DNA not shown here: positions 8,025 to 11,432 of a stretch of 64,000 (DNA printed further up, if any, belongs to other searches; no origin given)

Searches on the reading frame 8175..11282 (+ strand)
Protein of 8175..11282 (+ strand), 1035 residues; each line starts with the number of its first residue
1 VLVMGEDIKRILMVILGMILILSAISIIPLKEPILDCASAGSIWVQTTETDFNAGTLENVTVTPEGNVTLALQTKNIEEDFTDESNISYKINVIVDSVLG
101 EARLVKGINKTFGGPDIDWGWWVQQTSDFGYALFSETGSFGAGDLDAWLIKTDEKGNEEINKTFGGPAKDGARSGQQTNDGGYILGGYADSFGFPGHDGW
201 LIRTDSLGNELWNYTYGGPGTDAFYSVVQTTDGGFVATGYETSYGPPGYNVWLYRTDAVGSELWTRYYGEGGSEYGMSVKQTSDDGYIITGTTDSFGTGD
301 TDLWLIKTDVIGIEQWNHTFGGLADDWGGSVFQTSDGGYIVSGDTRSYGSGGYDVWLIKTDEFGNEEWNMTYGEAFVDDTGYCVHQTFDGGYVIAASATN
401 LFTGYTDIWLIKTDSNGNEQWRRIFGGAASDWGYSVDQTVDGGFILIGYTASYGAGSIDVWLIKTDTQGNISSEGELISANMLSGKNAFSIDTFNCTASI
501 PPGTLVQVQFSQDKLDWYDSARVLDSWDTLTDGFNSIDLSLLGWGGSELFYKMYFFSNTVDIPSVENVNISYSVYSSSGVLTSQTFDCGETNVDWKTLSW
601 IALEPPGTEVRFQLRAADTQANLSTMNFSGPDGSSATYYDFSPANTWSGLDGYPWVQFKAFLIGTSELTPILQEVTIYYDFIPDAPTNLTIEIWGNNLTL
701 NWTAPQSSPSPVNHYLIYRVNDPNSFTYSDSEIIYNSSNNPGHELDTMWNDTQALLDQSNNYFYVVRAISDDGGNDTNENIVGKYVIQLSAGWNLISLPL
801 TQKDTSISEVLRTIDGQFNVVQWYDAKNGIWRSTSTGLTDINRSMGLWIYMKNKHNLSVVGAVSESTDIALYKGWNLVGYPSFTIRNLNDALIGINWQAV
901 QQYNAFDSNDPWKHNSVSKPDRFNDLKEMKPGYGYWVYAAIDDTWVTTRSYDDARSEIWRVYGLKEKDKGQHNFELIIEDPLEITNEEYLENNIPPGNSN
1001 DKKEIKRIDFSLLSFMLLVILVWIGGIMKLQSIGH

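Call 39: search_protein_families(library=pfam, proteins=[window:8175-11282:+], max_evalue=0.00001)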
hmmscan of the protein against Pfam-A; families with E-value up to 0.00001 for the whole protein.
window:8175-11282:+ (1035 aa): 1 family
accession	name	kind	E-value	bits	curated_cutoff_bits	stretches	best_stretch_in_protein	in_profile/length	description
PF00041.27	fn3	-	1.3e-06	29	25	1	684-781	1-81/84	Fibronectin type III domain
